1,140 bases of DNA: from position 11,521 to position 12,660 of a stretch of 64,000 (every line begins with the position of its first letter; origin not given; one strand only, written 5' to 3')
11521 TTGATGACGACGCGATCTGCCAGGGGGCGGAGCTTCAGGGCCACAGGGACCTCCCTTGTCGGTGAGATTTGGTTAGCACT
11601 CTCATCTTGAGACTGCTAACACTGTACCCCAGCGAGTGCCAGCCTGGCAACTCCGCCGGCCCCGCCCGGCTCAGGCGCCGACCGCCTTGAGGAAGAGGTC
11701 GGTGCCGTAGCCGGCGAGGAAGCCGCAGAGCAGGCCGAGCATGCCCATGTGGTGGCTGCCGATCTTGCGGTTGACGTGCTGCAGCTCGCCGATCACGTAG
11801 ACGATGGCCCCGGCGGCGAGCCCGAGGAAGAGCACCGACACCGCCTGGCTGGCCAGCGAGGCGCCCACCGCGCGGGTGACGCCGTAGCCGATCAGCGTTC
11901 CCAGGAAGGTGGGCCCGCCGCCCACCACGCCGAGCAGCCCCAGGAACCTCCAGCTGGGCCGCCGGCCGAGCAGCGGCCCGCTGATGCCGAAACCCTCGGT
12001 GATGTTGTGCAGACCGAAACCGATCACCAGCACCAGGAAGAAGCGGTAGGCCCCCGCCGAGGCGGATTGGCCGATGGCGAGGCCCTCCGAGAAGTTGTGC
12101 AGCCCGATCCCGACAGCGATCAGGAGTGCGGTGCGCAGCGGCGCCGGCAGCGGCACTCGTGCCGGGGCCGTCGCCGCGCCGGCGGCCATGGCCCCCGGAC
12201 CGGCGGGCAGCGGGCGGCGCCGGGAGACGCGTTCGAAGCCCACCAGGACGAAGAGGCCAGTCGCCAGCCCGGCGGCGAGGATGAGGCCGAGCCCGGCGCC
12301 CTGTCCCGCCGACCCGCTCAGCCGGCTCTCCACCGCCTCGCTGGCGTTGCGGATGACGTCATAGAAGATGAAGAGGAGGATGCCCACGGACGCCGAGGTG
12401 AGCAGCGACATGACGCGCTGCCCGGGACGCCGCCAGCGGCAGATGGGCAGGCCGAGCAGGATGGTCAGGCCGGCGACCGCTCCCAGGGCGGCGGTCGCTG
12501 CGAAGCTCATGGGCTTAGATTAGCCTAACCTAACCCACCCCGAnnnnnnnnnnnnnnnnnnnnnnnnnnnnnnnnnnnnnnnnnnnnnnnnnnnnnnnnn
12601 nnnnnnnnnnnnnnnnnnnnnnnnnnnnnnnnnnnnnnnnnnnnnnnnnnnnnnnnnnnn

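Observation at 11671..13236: A metal-regulated insertion (DtxR-family regulator plus ZIP transporter with near-consensus iron box) splits the conserved tsaD-groES junction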

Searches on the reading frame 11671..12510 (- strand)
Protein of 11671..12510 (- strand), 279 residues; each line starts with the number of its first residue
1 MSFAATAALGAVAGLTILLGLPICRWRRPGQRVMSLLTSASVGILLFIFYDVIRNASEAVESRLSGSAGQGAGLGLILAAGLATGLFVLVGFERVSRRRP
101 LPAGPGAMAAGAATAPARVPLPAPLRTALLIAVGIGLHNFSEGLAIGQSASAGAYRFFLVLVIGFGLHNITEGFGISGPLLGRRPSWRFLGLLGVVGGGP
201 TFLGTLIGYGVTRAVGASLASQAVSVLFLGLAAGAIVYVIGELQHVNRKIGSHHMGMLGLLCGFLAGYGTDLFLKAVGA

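Call 5: search_protein_families(library=ncbifam, proteins=[window:11671-12510:-], max_evalue=0.01)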
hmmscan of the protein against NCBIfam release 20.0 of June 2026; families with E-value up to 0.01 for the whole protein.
window:11671-12510:- (279 aa): 1 family
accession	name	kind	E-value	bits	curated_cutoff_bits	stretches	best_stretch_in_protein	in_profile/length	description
NF003243.0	PRK04201.1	equivalog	5.4e-19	68.5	252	1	7-264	9-255/266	zinc transporter ZupT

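Call 6: search_protein_families(library=pfam, proteins=[window:11671-12510:-])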
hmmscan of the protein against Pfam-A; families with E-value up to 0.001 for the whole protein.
window:11671-12510:- (279 aa): 1 family
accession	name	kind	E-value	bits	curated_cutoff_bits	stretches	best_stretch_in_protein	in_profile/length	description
PF02535.28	Zip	-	9.5e-17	61.6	35.1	1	128-265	178-317/323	ZIP Zinc transporter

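Call 26: search_solved_structures(query=window:11671-12510:-, max_evalue=0.01, show_alignments=2)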
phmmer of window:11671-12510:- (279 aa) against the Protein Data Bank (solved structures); distinct sequences matched with E-value up to 0.01: 3.
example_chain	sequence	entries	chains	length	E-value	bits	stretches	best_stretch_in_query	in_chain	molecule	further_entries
8ght_A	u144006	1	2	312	0.00015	24.8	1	120-265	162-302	Putative membrane protein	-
5tsa_A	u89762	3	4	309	0.00015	24.8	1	120-265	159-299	Membrane protein | Putative membrane protein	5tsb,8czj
7z6m_A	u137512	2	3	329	0.00016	24.7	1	120-265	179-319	Putative membrane protein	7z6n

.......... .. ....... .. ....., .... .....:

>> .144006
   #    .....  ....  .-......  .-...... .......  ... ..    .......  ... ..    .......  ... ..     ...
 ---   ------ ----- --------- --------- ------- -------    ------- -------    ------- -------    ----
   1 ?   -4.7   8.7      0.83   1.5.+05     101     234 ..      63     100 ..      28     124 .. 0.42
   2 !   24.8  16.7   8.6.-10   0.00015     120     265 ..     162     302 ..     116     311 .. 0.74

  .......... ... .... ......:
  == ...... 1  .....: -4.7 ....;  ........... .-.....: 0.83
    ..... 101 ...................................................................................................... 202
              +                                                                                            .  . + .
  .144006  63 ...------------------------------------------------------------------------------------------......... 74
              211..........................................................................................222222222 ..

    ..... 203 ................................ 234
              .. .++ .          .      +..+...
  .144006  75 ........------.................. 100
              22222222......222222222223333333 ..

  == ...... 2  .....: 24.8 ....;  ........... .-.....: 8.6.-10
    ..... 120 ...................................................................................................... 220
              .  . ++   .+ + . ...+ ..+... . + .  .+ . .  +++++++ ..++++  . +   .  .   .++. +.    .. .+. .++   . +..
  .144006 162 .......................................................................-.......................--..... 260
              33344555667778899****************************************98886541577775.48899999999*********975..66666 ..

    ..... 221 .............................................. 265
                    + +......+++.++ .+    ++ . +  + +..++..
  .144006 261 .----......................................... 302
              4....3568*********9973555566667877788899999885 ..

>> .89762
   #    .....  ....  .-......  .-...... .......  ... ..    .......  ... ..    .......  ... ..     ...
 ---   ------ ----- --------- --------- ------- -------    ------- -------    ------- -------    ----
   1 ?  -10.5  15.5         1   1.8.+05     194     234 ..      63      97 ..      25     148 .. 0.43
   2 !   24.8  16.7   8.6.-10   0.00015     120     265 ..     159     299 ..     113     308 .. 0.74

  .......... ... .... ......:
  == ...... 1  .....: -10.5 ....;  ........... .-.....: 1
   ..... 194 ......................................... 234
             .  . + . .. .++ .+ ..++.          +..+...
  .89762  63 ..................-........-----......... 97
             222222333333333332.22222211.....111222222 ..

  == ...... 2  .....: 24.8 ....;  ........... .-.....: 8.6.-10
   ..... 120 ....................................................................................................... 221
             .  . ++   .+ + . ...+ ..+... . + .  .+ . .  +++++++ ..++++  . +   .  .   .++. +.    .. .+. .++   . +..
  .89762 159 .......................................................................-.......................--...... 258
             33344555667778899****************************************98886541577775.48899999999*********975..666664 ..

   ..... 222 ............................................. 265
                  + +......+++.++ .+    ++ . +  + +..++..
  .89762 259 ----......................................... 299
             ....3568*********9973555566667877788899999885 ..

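Call 40: find_homologous_proteins(query=window:11671-12510:-, max_evalue=0.00001)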
Query window:11671-12510:- (279 aa): 7954 proteins with E <= 0.00001 among 8000 candidates; the best 120 are listed.
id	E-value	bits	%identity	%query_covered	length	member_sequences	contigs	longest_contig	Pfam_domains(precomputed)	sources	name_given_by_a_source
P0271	1.2e-166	571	100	100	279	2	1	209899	PF02535.29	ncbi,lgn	ncbi:MAG: ZIP family metal transporter [Candidatus Dormibacteria bacterium]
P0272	9.6e-141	486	85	100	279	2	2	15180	PF02535.29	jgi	jgi:ZIP family zinc transporter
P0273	1.0e-140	486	86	100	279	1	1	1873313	PF02535.29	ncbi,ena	-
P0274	5.9e-140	484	84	100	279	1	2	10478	PF02535.29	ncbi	-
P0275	2.0e-139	482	84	100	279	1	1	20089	PF02535.29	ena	-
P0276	2.7e-139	482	84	100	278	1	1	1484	PF02535.29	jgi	jgi:ZIP family zinc transporter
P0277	2.8e-139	481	86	100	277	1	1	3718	PF02535.29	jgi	jgi:zinc transporter, ZIP family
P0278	4.0e-139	481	84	100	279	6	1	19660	PF02535.29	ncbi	-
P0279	4.8e-139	481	82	100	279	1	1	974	PF02535.29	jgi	jgi:ZIP family zinc transporter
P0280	5.4e-139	481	86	100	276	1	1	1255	PF02535.29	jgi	jgi:ZIP family zinc transporter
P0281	8.4e-139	480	84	100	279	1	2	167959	PF02535.29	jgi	jgi:ZIP family zinc transporter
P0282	8.7e-139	480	84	100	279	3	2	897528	PF02535.29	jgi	jgi:ZIP family zinc transporter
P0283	1.2e-138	479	84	100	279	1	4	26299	PF02535.29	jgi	jgi:ZIP family zinc transporter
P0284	2.3e-138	478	82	100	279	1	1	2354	PF02535.29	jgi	jgi:zinc transporter, ZIP family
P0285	3.0e-138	478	83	100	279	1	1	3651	PF02535.29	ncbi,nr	ncbi:MAG: ZIP family metal transporter [Candidatus Dormibacteraeota bacterium]|nr:ZIP family metal t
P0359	1.1e-100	355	62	100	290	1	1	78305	PF02535.29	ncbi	ncbi:MAG: ZIP family metal transporter [Candidatus Dormibacteria bacterium]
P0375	6.4e-96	339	64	100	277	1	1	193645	PF02535.29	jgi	jgi:zinc transporter, ZIP family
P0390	1.2e-93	332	62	100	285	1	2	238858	PF02535.29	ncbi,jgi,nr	ncbi:MAG TPA: ZIP family metal transporter [Candidatus Dormibacteraeota bacterium]|jgi:ZIP family zi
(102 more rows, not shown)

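Call 41: find_encoding_contigs(protein=P0390, flank=4000, max_places=2)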
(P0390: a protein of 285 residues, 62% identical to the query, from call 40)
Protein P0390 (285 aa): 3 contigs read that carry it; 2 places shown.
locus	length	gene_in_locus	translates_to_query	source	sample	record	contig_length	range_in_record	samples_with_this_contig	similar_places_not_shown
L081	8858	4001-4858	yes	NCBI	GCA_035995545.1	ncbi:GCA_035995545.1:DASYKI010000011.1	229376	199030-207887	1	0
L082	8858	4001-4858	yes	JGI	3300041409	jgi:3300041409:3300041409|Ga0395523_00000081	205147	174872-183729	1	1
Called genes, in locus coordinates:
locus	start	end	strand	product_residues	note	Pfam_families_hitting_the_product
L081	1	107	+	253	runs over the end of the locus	PF05690:ThiG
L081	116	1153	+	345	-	PF00586:AIRS, PF02769:AIRS_C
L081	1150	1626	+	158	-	PF02367:TsaE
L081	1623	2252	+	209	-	PF00814:TsaD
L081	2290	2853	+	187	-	PF13302:Acetyltransf_3, PF13420:Acetyltransf_4, PF13673:Acetyltransf_10, PF00583:Acetyltransf_1, PF13508:Acetyltransf_7, PF08445:FR47 (weak)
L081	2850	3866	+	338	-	PF00814:TsaD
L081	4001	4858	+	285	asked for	PF02535:Zip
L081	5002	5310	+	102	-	PF00166:Cpn10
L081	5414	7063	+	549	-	PF00118:Cpn60_TCP1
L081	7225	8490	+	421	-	PF13185:GAF_2 (weak), PF00512:HisKA, PF02518:HATPase_c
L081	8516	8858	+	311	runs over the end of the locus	PF00795:CN_hydrolase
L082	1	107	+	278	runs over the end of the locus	PF05690:ThiG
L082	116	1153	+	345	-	PF00586:AIRS, PF02769:AIRS_C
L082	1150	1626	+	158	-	PF02367:TsaE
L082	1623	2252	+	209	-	PF00814:TsaD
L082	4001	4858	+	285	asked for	PF02535:Zip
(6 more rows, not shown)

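Call 42: find_encoding_contigs(protein=P0375, flank=4000, max_places=2)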
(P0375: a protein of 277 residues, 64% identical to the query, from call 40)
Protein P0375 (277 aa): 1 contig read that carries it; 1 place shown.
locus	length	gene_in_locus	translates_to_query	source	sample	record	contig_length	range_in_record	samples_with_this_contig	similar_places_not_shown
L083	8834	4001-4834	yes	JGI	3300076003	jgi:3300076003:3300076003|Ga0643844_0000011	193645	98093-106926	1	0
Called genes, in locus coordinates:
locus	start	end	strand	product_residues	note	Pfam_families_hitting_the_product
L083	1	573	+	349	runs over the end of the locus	PF00586:AIRS, PF02769:AIRS_C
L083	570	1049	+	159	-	PF02367:TsaE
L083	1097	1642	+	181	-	PF00814:TsaD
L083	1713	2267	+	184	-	PF13302:Acetyltransf_3, PF13420:Acetyltransf_4, PF13673:Acetyltransf_10, PF00583:Acetyltransf_1, PF13508:Acetyltransf_7, PF08445:FR47 (weak)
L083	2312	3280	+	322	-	PF00814:TsaD, PF22521:HypF_C_2 (weak)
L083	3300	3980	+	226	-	PF01325:Fe_dep_repress, PF12802:MarR_2 (weak), PF02742:Fe_dep_repr_C, PF04023:FeoA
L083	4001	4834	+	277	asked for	PF02535:Zip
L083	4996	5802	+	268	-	-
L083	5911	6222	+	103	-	PF00166:Cpn10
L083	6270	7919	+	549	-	PF00118:Cpn60_TCP1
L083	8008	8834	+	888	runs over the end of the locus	PF13522:GATase_6, PF13537:GATase_7, PF00733:Asn_synthase, PF01996:F420_ligase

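Call 43: find_encoding_contigs(protein=P0359, flank=4000, max_places=2)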
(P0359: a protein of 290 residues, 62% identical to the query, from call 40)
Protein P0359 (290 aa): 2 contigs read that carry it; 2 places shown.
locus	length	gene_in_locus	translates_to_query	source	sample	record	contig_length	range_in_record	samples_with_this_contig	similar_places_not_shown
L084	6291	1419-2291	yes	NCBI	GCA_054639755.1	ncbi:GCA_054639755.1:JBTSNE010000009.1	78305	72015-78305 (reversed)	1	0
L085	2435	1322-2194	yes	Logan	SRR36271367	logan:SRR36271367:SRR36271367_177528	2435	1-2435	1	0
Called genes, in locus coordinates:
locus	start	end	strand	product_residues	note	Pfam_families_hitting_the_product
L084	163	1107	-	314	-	-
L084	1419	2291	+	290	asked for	PF02535:Zip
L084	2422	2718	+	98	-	PF00166:Cpn10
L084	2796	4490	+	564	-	PF00118:Cpn60_TCP1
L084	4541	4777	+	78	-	PF01402:RHH_1 (weak), PF12651:RHH_3 (weak)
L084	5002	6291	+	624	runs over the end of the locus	PF13522:GATase_6, PF13537:GATase_7, PF00733:Asn_synthase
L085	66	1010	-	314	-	-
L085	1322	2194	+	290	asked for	PF02535:Zip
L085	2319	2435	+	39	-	?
